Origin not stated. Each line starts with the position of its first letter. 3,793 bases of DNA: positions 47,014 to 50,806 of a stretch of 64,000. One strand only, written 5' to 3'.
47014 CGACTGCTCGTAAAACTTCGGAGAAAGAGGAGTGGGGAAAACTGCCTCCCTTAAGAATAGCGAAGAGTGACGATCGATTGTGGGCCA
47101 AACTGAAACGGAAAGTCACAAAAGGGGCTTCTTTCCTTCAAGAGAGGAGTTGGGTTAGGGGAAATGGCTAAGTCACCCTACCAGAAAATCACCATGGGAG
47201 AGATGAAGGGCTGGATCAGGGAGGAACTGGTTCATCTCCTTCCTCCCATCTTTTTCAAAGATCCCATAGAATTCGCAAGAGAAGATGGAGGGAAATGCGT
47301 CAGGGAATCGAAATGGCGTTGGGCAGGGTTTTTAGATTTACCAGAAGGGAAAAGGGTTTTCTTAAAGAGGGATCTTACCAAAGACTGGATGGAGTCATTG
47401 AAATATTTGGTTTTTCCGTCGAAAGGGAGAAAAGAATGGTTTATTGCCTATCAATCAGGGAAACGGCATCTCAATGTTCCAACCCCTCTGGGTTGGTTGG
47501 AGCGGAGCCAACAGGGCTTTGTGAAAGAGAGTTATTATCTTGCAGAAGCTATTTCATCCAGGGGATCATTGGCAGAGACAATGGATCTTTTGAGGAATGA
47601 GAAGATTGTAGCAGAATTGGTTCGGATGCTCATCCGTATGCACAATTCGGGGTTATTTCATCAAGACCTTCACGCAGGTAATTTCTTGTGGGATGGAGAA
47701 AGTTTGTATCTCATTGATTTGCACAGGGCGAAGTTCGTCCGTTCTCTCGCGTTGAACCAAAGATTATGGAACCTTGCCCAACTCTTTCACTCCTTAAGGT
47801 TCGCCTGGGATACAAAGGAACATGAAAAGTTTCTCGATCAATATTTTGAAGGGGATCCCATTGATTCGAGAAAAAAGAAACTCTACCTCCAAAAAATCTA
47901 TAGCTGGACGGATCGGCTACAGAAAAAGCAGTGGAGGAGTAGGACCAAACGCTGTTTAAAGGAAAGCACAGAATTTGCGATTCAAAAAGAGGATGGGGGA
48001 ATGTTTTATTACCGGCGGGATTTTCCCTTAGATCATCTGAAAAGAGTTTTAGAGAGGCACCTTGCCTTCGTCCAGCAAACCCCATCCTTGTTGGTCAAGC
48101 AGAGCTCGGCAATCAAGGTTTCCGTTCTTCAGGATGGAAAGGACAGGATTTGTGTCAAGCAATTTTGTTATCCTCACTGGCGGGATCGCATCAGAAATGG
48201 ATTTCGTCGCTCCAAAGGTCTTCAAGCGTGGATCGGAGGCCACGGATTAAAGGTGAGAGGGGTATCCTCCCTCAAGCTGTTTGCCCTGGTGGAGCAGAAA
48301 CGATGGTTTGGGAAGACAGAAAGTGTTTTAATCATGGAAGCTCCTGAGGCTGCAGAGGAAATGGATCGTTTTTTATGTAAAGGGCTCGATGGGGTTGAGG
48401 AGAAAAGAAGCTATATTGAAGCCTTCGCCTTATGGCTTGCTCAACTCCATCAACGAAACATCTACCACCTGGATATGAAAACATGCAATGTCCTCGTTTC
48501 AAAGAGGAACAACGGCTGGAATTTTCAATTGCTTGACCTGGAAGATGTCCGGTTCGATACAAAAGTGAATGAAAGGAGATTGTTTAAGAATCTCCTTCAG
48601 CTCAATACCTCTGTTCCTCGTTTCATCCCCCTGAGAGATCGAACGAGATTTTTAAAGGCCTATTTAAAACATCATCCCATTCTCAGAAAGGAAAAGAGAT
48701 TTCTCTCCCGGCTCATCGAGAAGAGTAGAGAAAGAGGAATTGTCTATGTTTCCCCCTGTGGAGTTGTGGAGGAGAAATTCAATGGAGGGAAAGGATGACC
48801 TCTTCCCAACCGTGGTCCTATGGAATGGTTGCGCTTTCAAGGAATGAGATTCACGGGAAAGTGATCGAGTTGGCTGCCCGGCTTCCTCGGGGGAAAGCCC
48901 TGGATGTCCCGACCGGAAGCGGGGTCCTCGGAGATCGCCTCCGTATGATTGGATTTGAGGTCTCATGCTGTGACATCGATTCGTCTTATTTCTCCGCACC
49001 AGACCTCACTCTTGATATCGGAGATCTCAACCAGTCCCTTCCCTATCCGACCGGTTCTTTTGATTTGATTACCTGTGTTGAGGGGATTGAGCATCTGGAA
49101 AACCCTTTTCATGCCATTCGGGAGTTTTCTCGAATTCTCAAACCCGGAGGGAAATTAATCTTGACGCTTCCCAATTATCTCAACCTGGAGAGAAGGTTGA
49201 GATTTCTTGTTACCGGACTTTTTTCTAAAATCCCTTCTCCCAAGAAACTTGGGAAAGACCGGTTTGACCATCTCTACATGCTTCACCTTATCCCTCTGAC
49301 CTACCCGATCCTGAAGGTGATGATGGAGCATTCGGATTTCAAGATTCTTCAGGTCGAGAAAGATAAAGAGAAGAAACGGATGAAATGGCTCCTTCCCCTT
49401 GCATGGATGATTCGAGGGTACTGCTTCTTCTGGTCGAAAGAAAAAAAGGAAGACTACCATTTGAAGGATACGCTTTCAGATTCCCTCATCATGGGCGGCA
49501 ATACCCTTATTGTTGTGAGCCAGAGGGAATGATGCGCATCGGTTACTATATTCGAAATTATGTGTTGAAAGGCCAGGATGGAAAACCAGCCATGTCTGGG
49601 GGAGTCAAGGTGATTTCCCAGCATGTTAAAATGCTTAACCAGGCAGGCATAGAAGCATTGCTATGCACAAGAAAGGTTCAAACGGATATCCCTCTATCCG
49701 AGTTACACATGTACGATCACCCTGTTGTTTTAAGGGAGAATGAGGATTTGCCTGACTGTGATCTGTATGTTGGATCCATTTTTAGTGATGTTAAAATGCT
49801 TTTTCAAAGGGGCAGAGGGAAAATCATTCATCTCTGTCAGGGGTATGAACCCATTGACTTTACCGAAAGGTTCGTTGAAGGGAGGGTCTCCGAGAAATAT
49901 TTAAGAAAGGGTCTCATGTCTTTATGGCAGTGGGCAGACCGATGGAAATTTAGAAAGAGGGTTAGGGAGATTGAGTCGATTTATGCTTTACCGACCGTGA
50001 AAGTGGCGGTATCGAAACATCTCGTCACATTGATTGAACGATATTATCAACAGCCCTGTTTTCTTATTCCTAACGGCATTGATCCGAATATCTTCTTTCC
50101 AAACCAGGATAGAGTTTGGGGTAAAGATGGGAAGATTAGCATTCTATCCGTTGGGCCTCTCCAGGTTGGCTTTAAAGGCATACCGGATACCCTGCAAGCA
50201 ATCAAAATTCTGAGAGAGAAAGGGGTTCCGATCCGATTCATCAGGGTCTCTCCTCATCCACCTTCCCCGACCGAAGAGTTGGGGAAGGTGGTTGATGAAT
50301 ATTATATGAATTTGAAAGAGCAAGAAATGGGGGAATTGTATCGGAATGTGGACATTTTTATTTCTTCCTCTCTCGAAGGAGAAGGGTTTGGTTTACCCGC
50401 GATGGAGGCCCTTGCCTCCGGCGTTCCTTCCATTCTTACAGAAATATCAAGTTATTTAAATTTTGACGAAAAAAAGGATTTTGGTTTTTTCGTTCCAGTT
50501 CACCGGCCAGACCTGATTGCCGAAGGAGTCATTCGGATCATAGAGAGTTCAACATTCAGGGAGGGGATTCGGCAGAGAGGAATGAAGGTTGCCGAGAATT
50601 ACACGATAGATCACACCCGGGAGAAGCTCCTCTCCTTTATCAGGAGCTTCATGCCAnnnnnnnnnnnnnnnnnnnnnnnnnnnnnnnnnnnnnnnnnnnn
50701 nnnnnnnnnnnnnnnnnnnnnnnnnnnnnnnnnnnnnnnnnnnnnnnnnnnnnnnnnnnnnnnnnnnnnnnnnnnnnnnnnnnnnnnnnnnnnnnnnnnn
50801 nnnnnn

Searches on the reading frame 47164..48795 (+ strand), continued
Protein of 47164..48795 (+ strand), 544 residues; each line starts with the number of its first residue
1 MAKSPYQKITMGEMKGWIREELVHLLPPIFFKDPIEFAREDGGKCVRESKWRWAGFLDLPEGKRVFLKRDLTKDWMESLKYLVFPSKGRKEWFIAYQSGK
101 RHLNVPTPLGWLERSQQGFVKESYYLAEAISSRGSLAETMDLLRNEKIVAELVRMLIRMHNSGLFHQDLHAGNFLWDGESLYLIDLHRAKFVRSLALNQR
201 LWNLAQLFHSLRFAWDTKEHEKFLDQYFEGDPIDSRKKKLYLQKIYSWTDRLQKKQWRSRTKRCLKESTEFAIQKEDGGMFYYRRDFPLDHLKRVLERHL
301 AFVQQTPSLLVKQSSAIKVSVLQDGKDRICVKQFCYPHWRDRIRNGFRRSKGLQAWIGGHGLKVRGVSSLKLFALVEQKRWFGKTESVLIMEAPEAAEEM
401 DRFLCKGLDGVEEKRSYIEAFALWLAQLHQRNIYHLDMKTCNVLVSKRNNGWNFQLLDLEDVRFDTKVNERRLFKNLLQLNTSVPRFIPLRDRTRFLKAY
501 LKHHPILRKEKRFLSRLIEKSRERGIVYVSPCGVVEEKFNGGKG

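Call 61: find_encoding_contigs(protein=P0363, flank=10000, max_places=1)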
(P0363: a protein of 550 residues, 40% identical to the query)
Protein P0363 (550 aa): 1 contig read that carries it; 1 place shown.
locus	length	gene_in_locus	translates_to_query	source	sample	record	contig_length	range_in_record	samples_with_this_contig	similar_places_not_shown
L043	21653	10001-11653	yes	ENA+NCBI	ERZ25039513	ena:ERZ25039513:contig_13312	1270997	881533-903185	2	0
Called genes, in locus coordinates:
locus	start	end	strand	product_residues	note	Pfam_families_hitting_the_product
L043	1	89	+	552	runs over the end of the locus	PF00501:AMP-binding, PF13193:AMP-binding_C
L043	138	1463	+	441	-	PF00206:Lyase_1, PF10397:ADSL_C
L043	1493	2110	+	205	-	PF13242:Hydrolase_like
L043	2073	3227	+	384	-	PF01075:Glyco_transf_9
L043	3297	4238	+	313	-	PF01073:3Beta_HSD, PF01370:Epimerase, PF02719:Polysacc_synt_2, PF04321:RmlD_sub_bind, PF13460:NAD_binding_10, PF16363:GDP_Man_Dehyd, PF07993:NAD_binding_4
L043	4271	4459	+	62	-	PF03966:Trm112p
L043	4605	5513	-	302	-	PF06293:Kdo, PF00069:Pkinase (weak), PF17667:Pkinase_fungal (faint)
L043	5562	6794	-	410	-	PF03739:LptF_LptG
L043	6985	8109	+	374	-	PF01075:Glyco_transf_9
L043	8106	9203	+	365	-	PF01075:Glyco_transf_9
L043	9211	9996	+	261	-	PF00535:Glycos_transf_2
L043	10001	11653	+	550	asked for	PF06293:Kdo, PF03109:ABC1 (faint), PF01636:APH (faint), PF06293:Kdo, PF00069:Pkinase (weak)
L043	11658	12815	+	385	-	PF13439:Glyco_transf_4, PF13579:Glyco_trans_4_4, PF00534:Glycos_transf_1, PF13692:Glyco_trans_1_4, PF13524:Glyco_trans_1_2 (weak)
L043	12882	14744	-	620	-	PF05157:MshEN, PF00437:T2SSE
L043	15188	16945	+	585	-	PF00749:tRNA-synt_1c, PF03950:tRNA-synt_1c_C, PF20974:tRNA-synt_1c_C2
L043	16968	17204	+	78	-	PF00550:PP-binding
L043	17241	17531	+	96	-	PF08734:GYD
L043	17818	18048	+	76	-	-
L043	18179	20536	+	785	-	PF01326:PPDK_N, PF27448:Rph_4th, PF00391:PEP-utilizers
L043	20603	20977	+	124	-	-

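Call 62: find_encoding_contigs(protein=P0336, flank=10000, max_places=1)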
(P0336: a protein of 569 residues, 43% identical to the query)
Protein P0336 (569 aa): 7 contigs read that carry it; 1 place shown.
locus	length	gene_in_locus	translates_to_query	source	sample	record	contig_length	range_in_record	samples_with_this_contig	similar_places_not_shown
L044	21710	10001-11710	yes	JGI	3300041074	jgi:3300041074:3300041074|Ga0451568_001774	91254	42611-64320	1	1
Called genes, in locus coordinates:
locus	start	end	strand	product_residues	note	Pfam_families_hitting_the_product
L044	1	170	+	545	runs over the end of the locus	PF00501:AMP-binding, PF13193:AMP-binding_C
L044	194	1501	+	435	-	PF00206:Lyase_1, PF10397:ADSL_C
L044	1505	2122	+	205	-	PF00702:Hydrolase (faint), PF13419:HAD_2 (faint), PF13242:Hydrolase_like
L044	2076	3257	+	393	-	PF01075:Glyco_transf_9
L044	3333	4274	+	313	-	PF01073:3Beta_HSD, PF01370:Epimerase, PF02719:Polysacc_synt_2 (weak), PF04321:RmlD_sub_bind, PF13460:NAD_binding_10 (faint), PF16363:GDP_Man_Dehyd, PF07993:NAD_binding_4 (weak)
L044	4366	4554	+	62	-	PF03966:Trm112p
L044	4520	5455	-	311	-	PF06293:Kdo, PF00069:Pkinase (weak)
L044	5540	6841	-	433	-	PF03739:LptF_LptG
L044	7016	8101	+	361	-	PF01075:Glyco_transf_9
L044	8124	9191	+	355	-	PF01075:Glyco_transf_9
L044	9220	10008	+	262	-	PF00535:Glycos_transf_2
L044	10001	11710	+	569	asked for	PF06293:Kdo, PF03109:ABC1 (faint), PF06293:Kdo, PF00069:Pkinase (weak)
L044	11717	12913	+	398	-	PF13439:Glyco_transf_4, PF00534:Glycos_transf_1, PF13692:Glyco_trans_1_4, PF13524:Glyco_trans_1_2 (weak)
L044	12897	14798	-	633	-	PF05157:MshEN, PF00437:T2SSE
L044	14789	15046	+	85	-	-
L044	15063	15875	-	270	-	PF01904:DUF72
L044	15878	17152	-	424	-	PF00817:IMS, PF21999:IMS_HHH_1 (weak), PF11799:IMS_C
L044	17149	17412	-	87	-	-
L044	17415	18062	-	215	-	PF01726:LexA_DNA_bind, PF00717:Peptidase_S24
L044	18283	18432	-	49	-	-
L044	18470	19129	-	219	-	PF00881:Nitroreductase, PF14512:TM1586_NiRdase (faint)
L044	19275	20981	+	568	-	PF00749:tRNA-synt_1c, PF03950:tRNA-synt_1c_C, PF20974:tRNA-synt_1c_C2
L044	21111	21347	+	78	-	PF00550:PP-binding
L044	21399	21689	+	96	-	PF08734:GYD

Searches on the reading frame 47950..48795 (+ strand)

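Call 54: search_protein_families(library=ncbifam, proteins=[window:47950-48795:+], max_evalue=0.01)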
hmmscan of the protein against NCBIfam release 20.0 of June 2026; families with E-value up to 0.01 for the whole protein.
window:47950-48795:+ (282 aa): 4 families
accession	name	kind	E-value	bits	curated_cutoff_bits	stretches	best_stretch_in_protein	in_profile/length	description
NF011703.0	PRK15123.1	equivalog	4e-08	32.5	170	1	148-260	136-255/268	lipopolysaccharide core heptose(I) kinase RfaP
NF002475.0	PRK01723.1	equivalog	0.00011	21.3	142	1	128-224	125-213/241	3-deoxy-D-manno-octulosonic acid kinase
TIGR03724.2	arch_bud32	equivalog_domain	0.0014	18.1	125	1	150-186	85-121/193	KEOPS complex kinase/ATPase Bud32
NF011463.0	PRK14879.1-4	equivalog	0.0058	16.1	188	0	150-188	114-152/237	Kae1-associated kinase Bud32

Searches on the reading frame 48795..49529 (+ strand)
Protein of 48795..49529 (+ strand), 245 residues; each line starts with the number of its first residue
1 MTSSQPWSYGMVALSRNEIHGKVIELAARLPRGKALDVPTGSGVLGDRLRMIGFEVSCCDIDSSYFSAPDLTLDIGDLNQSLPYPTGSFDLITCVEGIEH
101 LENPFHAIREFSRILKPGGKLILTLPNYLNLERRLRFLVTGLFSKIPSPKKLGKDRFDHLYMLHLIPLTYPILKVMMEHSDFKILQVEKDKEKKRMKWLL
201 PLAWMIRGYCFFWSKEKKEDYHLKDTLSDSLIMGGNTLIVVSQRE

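Call 3: search_protein_families(library=pfam, proteins=[window:48795-49529:+], max_evalue=0.01)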
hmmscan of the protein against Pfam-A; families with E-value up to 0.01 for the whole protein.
window:48795-49529:+ (245 aa): 8 families
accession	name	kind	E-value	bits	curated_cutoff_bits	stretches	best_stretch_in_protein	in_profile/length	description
PF13489.12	Methyltransf_23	-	3.3e-13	50.1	27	1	23-134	13-128/164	Methyltransferase domain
PF08241.18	Methyltransf_11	-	1.1e-12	48.9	21.2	1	36-123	1-95/95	Methyltransferase domain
PF13649.12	Methyltransf_25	-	4.7e-09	37.2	27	1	36-119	2-97/97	Methyltransferase domain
PF08242.18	Methyltransf_12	-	2.8e-08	34.8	30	1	36-121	1-98/98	Methyltransferase domain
PF13847.12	Methyltransf_31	-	4e-07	30.2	27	1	34-127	6-113/145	Methyltransferase domain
PF01209.24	Ubie_methyltran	-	6.4e-05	22.9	20.1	1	80-122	108-150/233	ubiE/COQ5 methyltransferase family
PF07021.18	MetW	-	0.00017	21.7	21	1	34-204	16-182/193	Methionine biosynthesis protein MetW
PF03141.22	Methyltransf_29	-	0.00085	18.5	23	1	80-126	173-220/506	Putative S-adenosyl-L-methionine-dependent methyltransferase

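Call 4: search_protein_families(library=ncbifam, proteins=[window:48795-49529:+], max_evalue=0.01)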
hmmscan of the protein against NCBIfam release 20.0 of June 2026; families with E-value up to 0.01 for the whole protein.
window:48795-49529:+ (245 aa): 21 families
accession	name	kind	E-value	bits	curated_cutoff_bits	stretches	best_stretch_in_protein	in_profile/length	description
NF045667.1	MTase_DVU1556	equivalog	6.9e-10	38.7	155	1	22-124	13-120/213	DVU_1556 family methyltransferase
TIGR01983.1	UbiG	equivalog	3.8e-08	32.9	102.95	1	28-124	46-152/228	bifunctional 2-polyprenyl-6-hydroxyphenol methylase/3-demethylubiquinol 3-O-methyltransferase UbiG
NF001241.0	PRK00216.1-2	equivalog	5.4e-08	32.7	327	1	29-124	49-148/231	demethylmenaquinone methyltransferase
TIGR01934.1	MenG_MenH_UbiE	subfamily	1.5e-06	27.7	158.35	1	28-123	36-141/223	ubiquinone/menaquinone biosynthesis methyltransferase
NF001244.0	PRK00216.1-5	equivalog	5e-06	26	216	1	80-122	110-152/236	bifunctional demethylmenaquinone methyltransferase/2-methoxy-6-polyprenyl-1,4-benzoquinol methylase UbiE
NF001240.0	PRK00216.1-1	equivalog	1.1e-05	24.6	378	1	80-123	125-168/251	bifunctional demethylmenaquinone methyltransferase/2-methoxy-6-polyprenyl-1,4-benzoquinol methylase UbiE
NF001243.0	PRK00216.1-4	equivalog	8.4e-05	22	235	1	80-122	108-150/237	demethylmenaquinone methyltransferase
NF047649.1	MTase_UXPK_star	exception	0.00015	20.9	460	1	65-123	124-181/283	methyltransferase/UXPK-star double selenoprotein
NF041675.1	sarc_dimgly_tmase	equivalog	0.00023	21.2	550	1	80-126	126-172/278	sarcosine/dimethylglycine N-methyltransferase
NF001242.0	PRK00216.1-3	equivalog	0.00035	20.1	351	1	80-122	132-174/258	bifunctional demethylmenaquinone methyltransferase/2-methoxy-6-polyprenyl-1,4-benzoquinol methylase UbiE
TIGR02752.1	MenG_heptapren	equivalog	0.00042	19.9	419.85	1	80-122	106-148/231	demethylmenaquinone methyltransferase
TIGR02081.1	metW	equivalog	0.0012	18.4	189.5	1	34-155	16-136/194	methionine biosynthesis protein MetW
NF052510.1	methyltran_MpqE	exception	0.0015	18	335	1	80-122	108-150/234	methyl-plastoquinone biosynthesis methyltransferase MpqE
NF045825.1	FAmtase_mtf2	equivalog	0.0015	17.8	400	1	69-124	105-159/248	fatty-acid O-methyltransferase Mtf2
NF045823.1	PthPhpthDimycoMt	equivalog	0.0017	17.6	300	1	69-122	113-165/256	phthiotriol/phenolphthiotriol dimycocerosates methyltransferase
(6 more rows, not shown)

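Call 52: search_solved_structures(query=window:48795-49529:+, max_evalue=1)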
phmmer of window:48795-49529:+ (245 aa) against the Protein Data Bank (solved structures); distinct sequences matched with E-value up to 1: 40.
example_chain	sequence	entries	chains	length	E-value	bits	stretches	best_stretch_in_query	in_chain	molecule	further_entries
4kdr_A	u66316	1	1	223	1.3e-06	31.3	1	21-128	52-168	3-demethylubiquinone-9 3-methyltransferase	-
5dpm_A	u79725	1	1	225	1.3e-06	31.2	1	21-128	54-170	Ubiquinone biosynthesis O-methyltransferase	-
4kdc_A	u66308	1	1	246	2.4e-06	30.4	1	21-125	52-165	3-demethylubiquinone-9 3-methyltransferase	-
1xxl_A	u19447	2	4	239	7.7e-06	28.7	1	79-124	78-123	YcgJ protein | ycgJ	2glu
6f5z_A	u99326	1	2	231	1.8e-05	27.5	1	63-125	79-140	24-sterol C-methyltransferase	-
3l8d_A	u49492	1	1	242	4e-05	26.3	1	35-123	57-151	Methyltransferase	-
4pne_A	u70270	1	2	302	6.7e-05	25.6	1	80-124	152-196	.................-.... protein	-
2avn_A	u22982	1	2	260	7.5e-05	25.4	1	34-131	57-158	ubiquinone/menaquinone biosynthesis methyltransferase-related protein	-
2gs9_A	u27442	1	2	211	8.2e-05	25.3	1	26-125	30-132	Hypothetical protein TT1324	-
6uv6_A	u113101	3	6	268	0.0001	25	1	80-125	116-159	D-glucose O-methyltransferase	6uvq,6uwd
1ve3_A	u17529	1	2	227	0.0001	25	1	31-141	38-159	hypothetical protein PH0226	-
3bus_A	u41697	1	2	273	0.00022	23.9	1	76-122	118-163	Methyltransferase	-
3cc8_A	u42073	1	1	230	0.00025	23.7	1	34-132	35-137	Putative methyltransferase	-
8zc8_A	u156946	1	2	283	0.00064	22.4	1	80-124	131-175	MitM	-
21zq_A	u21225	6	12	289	0.00067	22.3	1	81-124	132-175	MitM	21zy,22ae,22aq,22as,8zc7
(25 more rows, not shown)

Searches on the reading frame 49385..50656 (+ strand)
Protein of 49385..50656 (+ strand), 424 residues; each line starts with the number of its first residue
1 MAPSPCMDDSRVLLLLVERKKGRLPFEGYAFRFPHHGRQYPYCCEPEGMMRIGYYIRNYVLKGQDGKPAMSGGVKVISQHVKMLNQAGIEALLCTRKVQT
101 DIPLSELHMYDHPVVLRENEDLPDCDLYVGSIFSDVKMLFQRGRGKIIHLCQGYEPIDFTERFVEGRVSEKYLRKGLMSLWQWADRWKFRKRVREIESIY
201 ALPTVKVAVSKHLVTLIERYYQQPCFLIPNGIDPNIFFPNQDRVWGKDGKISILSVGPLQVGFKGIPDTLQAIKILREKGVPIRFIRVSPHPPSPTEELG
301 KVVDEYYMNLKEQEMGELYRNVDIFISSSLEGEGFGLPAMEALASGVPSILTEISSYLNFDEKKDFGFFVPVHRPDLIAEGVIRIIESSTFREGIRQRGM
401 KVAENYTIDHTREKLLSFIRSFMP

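Call 3: search_protein_families(library=pfam, proteins=[window:49385-50656:+], max_evalue=0.01)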
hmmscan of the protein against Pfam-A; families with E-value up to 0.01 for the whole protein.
window:49385-50656:+ (424 aa): 4 families
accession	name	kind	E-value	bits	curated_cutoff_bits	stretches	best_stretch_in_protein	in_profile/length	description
PF13692.12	Glyco_trans_1_4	-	1e-14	55.4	27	1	252-387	3-141/142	Glycosyl transferases group 1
PF00534.26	Glycos_transf_1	-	2.4e-14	53.7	26.4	1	308-400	79-170/172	Glycosyl transferases group 1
PF20706.3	GT4-conflict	-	0.00023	20.7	26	1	310-354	270-313/385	Family 4 Glycosyltransferase in conflict systems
PF13439.12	Glyco_transf_4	-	0.0032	17.9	28.5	0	185-235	115-169/170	Glycosyltransferase Family 4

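Call 4: search_protein_families(library=ncbifam, proteins=[window:49385-50656:+], max_evalue=0.01)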
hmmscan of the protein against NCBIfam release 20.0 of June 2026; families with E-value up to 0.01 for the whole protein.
window:49385-50656:+ (424 aa): 13 families
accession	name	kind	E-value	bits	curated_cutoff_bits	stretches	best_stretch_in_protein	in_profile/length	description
TIGR04047.1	MSMEG_0565_glyc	hypoth_equivalog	1.7e-14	53.7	259.85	1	310-417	265-369/373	MSMEG_0565 family glycosyltransferase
NF041876.1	EPS_EpsE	equivalog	1.2e-13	51.1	400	2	311-409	285-383/389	exopolysaccharide biosynthesis GT4 family glycosyltransferase EpsE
TIGR03999.1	thiol_BshA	equivalog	1.4e-08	34.1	273.7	1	311-411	262-362/375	N-acetyl-alpha-D-glucosaminyl L-malate synthase BshA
TIGR03449.1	mycothiol_MshA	equivalog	5.8e-08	32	462.5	1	311-419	293-400/406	D-inositol-3-phosphate glycosyltransferase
TIGR03088.1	stp2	hypoth_equivalog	2.1e-07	30.4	409.05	1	207-404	141-354/374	TIGR03088 family PEP-CTERM/XrtA system glycosyltransferase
TIGR02918.1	TIGR02918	equivalog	4.2e-07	29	574.6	1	306-420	376-498/500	accessory Sec system glycosyltransferase GtfA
NF053787.1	GlcN_PG_synth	equivalog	3.9e-05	22.7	480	1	280-417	223-354/361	N-acetylglucosaminyl phosphatidylglycerol synthase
NF038255.1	exopoly_VpsD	equivalog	7e-05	21.8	300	1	207-356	161-316/381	VpsD family glycosyltransferase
NF053513.1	Gtran_IagA_BgsA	equivalog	0.0004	19.5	460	1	208-417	111-326/333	LTA glycolipid anchor biosynthesis glycosyltransferase, IagA/BgsA family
TIGR02470.1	sucr_synth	equivalog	0.00057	18.1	810.4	1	308-418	626-744/784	sucrose synthase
TIGR02468.1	sucrsPsyn_pln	equivalog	0.0041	14.9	1143.95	1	323-421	573-670/1051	sucrose-phosphate synthase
NF049988.1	MGlcDAGSynMgs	equivalog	0.0083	15.5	400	0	310-409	278-374/398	alpha-monoglucosyldiacylglycerol synthase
TIGR02149.1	glgA_Coryne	subfamily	0.0087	15.2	302.4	0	222-372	168-333/391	glycogen synthase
